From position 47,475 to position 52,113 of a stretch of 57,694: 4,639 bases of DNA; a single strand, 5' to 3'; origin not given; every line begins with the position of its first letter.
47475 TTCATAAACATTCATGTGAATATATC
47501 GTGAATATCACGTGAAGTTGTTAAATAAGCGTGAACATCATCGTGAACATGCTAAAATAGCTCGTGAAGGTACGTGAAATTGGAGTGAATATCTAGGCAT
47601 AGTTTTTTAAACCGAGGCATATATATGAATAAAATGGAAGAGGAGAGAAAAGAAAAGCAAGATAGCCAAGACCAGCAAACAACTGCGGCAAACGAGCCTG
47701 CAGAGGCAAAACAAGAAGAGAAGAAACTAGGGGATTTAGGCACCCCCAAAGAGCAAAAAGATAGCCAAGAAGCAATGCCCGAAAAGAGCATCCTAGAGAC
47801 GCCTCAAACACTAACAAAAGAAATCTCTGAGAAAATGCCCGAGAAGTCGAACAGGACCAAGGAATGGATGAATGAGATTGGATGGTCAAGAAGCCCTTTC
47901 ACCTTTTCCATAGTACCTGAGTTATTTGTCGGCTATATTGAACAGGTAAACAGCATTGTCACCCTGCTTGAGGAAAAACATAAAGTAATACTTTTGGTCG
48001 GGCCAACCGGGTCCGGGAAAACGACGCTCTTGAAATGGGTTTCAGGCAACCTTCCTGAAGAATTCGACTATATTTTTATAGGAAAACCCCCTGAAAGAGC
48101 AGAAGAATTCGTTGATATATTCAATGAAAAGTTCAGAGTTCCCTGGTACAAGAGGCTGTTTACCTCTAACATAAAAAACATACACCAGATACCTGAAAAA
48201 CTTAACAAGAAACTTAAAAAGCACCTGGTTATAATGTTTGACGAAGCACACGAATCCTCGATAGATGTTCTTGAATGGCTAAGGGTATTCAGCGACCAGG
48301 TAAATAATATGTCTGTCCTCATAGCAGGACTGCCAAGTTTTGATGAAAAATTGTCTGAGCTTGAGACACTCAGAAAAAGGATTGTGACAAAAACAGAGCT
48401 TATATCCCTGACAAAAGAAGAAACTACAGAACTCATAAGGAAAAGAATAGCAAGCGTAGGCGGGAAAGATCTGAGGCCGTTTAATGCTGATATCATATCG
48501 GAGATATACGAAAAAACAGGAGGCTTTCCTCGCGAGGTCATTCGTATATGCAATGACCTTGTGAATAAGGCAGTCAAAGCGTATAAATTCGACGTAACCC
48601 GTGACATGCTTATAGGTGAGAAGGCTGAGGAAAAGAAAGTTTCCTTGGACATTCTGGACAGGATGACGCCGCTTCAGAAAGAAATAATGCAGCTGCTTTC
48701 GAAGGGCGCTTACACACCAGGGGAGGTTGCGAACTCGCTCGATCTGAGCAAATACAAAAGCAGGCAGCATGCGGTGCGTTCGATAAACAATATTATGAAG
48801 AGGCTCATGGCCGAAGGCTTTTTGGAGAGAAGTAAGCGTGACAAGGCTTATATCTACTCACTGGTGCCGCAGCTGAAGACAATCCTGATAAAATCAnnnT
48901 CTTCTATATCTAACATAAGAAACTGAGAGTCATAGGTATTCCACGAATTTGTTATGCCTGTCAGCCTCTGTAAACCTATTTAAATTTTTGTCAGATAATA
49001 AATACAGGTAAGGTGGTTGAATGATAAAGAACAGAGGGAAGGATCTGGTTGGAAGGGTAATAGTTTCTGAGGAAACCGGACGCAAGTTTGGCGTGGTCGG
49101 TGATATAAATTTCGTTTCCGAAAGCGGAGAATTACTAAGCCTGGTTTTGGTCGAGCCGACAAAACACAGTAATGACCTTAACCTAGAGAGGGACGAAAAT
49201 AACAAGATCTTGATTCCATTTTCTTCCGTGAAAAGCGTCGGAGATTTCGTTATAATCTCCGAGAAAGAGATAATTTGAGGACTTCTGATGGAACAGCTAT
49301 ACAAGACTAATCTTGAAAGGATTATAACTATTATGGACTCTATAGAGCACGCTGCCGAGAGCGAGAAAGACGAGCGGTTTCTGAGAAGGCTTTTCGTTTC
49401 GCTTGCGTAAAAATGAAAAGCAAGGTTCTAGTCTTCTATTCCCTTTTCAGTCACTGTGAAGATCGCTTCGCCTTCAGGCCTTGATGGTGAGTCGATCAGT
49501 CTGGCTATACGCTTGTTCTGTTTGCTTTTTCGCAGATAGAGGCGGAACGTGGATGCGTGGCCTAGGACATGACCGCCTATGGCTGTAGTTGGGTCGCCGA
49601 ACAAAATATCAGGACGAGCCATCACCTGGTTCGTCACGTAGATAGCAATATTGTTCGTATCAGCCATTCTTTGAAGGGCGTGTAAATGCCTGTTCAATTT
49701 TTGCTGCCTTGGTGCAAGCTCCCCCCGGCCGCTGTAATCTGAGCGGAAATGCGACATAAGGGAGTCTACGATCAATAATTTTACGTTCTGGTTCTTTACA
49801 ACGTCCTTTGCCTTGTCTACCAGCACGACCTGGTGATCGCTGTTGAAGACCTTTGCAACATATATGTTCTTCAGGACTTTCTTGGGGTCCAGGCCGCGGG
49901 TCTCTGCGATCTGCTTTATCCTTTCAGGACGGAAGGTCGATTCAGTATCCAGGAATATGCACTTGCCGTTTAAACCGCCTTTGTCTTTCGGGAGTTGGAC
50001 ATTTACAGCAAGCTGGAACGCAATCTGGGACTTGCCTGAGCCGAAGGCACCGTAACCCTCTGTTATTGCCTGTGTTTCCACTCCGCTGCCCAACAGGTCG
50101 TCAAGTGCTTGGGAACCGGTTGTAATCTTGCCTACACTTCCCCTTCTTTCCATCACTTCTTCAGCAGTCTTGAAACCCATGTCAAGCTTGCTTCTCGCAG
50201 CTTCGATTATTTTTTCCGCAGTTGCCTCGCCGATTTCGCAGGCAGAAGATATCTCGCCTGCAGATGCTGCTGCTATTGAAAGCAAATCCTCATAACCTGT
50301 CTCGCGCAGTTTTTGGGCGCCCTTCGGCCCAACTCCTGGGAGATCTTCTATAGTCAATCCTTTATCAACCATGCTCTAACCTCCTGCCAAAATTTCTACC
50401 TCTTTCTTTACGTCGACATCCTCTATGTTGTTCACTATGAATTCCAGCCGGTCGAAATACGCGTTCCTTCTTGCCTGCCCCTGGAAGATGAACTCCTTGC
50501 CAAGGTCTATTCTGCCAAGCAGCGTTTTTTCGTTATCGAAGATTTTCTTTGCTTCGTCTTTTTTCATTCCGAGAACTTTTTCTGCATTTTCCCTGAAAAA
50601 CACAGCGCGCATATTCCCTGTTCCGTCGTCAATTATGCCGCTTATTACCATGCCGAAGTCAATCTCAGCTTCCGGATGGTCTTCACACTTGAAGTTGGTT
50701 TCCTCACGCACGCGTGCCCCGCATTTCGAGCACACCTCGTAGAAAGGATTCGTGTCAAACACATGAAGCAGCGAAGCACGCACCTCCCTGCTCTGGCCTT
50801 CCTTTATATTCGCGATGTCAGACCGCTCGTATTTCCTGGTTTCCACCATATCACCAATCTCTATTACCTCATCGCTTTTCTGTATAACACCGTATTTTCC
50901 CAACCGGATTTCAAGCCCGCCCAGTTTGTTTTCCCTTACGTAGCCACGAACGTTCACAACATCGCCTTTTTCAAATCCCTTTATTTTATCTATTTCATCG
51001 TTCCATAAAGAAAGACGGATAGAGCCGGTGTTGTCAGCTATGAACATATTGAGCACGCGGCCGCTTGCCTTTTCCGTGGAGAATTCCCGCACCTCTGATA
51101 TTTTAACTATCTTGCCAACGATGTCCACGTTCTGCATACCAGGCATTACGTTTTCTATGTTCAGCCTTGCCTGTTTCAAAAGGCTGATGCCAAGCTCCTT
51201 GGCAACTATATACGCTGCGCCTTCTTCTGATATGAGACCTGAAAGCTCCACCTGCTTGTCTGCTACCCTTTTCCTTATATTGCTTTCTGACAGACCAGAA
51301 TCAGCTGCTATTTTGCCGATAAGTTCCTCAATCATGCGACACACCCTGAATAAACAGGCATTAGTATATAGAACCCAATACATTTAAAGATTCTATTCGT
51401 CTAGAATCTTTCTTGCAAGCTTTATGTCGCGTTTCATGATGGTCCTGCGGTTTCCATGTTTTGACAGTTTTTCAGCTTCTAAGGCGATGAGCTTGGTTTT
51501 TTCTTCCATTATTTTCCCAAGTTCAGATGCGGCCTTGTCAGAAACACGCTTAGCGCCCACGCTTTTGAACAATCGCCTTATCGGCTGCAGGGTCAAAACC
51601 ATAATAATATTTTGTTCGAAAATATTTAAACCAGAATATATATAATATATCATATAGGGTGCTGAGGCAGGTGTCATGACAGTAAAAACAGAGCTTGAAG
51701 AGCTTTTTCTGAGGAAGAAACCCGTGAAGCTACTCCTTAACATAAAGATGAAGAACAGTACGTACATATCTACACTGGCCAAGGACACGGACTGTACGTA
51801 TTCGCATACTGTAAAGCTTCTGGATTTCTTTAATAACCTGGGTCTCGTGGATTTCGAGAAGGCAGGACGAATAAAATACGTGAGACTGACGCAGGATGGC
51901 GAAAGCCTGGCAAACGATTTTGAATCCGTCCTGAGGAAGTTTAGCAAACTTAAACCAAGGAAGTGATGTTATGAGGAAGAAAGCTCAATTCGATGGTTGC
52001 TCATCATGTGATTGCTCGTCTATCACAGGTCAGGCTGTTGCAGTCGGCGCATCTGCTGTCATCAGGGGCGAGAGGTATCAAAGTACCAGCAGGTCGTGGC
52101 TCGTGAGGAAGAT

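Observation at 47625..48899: Atypical AAA+ ATPase with C-terminal winged helix immediately downstream of the iterons: possible non-canonical initiator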

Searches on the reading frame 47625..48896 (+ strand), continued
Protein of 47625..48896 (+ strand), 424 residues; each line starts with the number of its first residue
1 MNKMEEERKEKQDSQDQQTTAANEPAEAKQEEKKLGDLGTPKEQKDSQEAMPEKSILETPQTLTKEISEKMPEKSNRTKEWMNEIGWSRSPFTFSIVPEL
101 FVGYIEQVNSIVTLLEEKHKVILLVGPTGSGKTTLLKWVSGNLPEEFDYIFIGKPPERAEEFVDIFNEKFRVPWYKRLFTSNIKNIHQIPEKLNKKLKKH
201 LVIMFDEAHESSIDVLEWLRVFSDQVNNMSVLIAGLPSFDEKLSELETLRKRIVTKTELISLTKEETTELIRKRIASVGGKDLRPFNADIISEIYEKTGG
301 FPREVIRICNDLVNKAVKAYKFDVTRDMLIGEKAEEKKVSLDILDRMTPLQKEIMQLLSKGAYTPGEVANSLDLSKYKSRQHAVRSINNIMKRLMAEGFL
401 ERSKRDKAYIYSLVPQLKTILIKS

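Call 105: find_encoding_contigs(protein=P0300, flank=5000, max_places=1)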
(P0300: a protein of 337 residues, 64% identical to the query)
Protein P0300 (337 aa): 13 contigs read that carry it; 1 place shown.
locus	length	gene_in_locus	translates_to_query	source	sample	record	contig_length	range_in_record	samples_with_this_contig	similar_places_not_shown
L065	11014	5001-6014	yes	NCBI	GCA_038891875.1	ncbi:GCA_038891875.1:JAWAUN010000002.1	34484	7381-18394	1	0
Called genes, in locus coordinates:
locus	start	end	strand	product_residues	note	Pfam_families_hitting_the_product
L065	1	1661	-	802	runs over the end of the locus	PF03104:DNA_pol_B_exo1, PF10108:DNA_pol_B_exo2, PF13482:RNase_H_2 (weak), PF00136:DNA_pol_B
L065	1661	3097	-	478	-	PF01139:RtcB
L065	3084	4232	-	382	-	-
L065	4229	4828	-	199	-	-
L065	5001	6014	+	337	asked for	PF24389:ORC-CDC6-like (faint), PF25199:nSTAND_NTPase5 (faint), PF01637:ATPase_2 (faint), PF00265:TK (weak), PF13173:AAA_14, PF13401:AAA_22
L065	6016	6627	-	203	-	PF22769:DCD, PF00692:dUTPase, PF06559:DCD_N (weak)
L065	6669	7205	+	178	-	PF00149:Metallophos, PF12850:Metallophos_2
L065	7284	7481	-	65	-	PF01194:RNA_pol_N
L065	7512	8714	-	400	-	PF01926:MMR_HSR1, PF02421:FeoB_N, PF08438:YGR210-like_G4, PF02824:TGS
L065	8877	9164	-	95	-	PF01918:Alba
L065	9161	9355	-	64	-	PF00833:Ribosomal_S17e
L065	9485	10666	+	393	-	PF00009:GTP_EFTU, PF10662:PduV-EutP (faint), PF03193:RsgA_GTPase (weak), PF09173:eIF2_C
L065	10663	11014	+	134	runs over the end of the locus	PF18477:PIN_9 (faint)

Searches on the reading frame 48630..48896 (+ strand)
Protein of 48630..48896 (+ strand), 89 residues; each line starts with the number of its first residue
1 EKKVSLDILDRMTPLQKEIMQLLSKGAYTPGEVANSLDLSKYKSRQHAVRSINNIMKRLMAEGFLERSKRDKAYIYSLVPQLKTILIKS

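Call 44: find_related_loci(query=A3, collection=metagenome_contigs, flank=6000)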
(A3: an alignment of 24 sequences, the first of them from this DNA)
Query A3 (89 aa) in metagenome_contigs; peptide patterns used: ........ (x = any residue, [..] = any of these).
54 stretches matched a pattern; 40 encode a relative of the query (tblastn E <= 1e-3); 40 distinct loci.
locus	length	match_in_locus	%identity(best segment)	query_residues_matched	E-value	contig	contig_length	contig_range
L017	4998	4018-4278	62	3-89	9e-37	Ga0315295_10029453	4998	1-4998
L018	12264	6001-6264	60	2-89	8e-36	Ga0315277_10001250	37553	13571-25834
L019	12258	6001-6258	62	3-88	4e-35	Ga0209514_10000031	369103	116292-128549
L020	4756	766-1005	63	8-87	4e-35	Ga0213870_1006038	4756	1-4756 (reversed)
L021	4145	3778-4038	56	3-89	5e-34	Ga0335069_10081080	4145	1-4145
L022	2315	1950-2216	52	1-89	2e-33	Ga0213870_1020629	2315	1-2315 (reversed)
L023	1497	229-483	53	5-89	4e-33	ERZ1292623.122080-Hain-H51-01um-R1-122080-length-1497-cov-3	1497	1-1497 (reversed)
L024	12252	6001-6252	57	5-88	9e-33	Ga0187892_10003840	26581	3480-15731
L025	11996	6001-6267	52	1-89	1e-32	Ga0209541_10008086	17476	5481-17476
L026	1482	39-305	51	1-89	1e-32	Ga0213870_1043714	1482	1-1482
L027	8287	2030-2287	57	3-89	2e-32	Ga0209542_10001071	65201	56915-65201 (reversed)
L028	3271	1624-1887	56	1-89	6e-32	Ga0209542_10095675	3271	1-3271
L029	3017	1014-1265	58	5-89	1e-31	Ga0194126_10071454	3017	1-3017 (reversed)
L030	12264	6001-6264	55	1-89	2e-31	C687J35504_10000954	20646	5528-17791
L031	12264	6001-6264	55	1-89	2e-31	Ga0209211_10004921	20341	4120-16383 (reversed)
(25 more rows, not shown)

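Call 78: predict_structure(alignment_id=A3)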
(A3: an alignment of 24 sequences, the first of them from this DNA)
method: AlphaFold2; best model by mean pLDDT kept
length: 89 residues; sequences in the alignment: 24
mean_pLDDT: 87.9   pTM: 0.75
mean pLDDT of the five models: 87.9, 87.8, 86.9, 85.4, 85.3
residues with pLDDT >= 90: 58; 70-90: 23; 50-70: 6; < 50: 2
segments of 3 or more residues with pLDDT < 50: none
pLDDT, mean of each block of 10 residues (from residue 1): 66 90 94 91 93 95 93 92 77
secondary structure, 60 per line:
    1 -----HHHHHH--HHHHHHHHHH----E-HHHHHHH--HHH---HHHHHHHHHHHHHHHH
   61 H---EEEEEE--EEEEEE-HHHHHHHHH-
elements in order: H6-11 H14-23 H30-36 H45-61 E65-70 E73-78 H80-88

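Call 85: fold_search(model_id=the predicted structure, library=pdb)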
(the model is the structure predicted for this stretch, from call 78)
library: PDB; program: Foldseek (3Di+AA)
matches with E <= 10: 1256; with E <= 0.001: 9
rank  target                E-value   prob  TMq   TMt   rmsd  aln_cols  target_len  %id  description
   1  6qfd_C                4.1e-04  1.00  0.71  0.58   3.2        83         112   23  The complex structure of hsRosR-S4 (vng0258/RosR-S4) (released 2019-07-10)
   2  6qh0_C                4.4e-04  1.00  0.70  0.58   3.1        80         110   21  The complex structure of hsRosR-S5 (VNG0258H/RosR-S5) (released 2019-07-10)
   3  6qfd_A                4.4e-04  1.00  0.68  0.54   3.5        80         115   21  The complex structure of hsRosR-S4 (vng0258/RosR-S4) (released 2019-07-10)
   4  6cdb_A                5.8e-04  1.00  0.61  0.56   5.4        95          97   21  Crystal Structure of V66L CzrA in the Zn(II)bound state (released 2018-07-11)
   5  1r1u_C                6.1e-04  1.00  0.64  0.58   5.1        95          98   23  Crystal structure of the metal-sensing transcriptional repressor CzrA from Staphylococcus aureus in the apo-form (released 2004-05-18)
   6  6qfd_B                6.6e-04  1.00  0.68  0.53   3.5        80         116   21  The complex structure of hsRosR-S4 (vng0258/RosR-S4) (released 2019-07-10)
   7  1r1u_A                6.6e-04  1.00  0.68  0.65   4.6        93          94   19  Crystal structure of the metal-sensing transcriptional repressor CzrA from Staphylococcus aureus in the apo-form (released 2004-05-18)
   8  1okr_A                7.5e-04  1.00  0.66  0.51   2.9        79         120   20  Three-dimensional structure of S.aureus methicillin-resistance regulating transcriptional repressor MecI. (released 2003-10-09)
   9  5k5q_C                7.5e-04  1.00  0.59  0.58   7.4        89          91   22  Structure of AspA-DNA complex: novel centromere bindng protein-centromere complex (released 2016-06-01)
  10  3f6v                  1.0e-03  1.00  0.63  0.59   4.1        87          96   22  Crystal structure of Possible transcriptional regulator for arsenical resistance (released 2008-11-25)
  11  1sd7_A                1.0e-03  1.00  0.62  0.48   3.8        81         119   17  Crystal Structure of a SeMet derivative of MecI at 2.65 A (released 2004-02-24)
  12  2lkp_MODEL_1_A        1.2e-03  1.00  0.69  0.53   2.3        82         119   15  solution structure of apo-NmtR (released 2012-04-18)
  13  1sd7_B                1.3e-03  1.00  0.66  0.51   3.0        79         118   20  Crystal Structure of a SeMet derivative of MecI at 2.65 A (released 2004-02-24)
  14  1r1u_B                1.3e-03  1.00  0.68  0.65   4.6        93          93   19  Crystal structure of the metal-sensing transcriptional repressor CzrA from Staphylococcus aureus in the apo-form (released 2004-05-18)
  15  4ggg_B                1.3e-03  1.00  0.67  0.64   4.8        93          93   19  Crystal structure of V66A/L68V CzrA in the Zn(II)bound state. (released 2013-02-06)
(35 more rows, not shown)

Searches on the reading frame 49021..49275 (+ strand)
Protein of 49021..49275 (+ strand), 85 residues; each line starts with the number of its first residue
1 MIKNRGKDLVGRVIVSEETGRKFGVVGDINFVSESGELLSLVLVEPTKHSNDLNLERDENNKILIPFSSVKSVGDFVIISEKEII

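Call 6: search_protein_families(library=pfam, proteins=[window:49021-49275:+], max_evalue=0.1)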
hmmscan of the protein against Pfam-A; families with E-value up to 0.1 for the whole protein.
window:49021-49275:+ (85 aa): 1 family
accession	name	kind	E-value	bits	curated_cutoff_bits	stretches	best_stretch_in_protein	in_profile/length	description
PF05239.21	PRC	-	7.7e-06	26.3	21.2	1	4-81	4-73/78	PRC-barrel domain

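Call 100: search_protein_families(library=padloc, proteins=[window:49021-49275:+], max_evalue=0.001)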
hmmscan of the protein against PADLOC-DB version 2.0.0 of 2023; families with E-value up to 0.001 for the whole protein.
window:49021-49275:+ (85 aa): 0 families

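Call 101: search_protein_families(library=phrogs, proteins=[window:49021-49275:+], max_evalue=0.001)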
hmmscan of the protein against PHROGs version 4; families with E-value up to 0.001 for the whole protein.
window:49021-49275:+ (85 aa): 0 families

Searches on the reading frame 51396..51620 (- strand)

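Call 97: search_protein_families(library=pfam, proteins=[window:51396-51620:-], max_evalue=0.001)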
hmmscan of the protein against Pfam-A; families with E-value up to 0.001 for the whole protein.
window:51396-51620:- (75 aa): 3 families
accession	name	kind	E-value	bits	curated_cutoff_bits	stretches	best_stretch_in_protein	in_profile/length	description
PF00808.29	CBFD_NFYB_HMF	-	1.3e-10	41.8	21.4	1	11-69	5-64/65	Histone-like transcription factor (CBF/NF-Y) and archaeal histone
PF00125.30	Histone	-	2.2e-10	41.3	26.4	1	13-72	57-121/122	Core histone H2A/H2B/H3/H4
PF02969.23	TAF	-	3.4e-05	24.4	21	1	13-69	8-64/66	TATA box binding protein associated factor (TAF)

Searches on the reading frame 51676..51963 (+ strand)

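Call 97: search_protein_families(library=pfam, proteins=[window:51676-51963:+], max_evalue=0.001)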
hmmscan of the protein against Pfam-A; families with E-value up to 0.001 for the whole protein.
window:51676-51963:+ (96 aa): 1 family
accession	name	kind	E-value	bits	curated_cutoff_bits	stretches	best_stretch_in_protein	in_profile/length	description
PF25212.1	HVO_A0114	-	1.4e-05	25.2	27.6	1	11-72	19-80/84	HVO_A0114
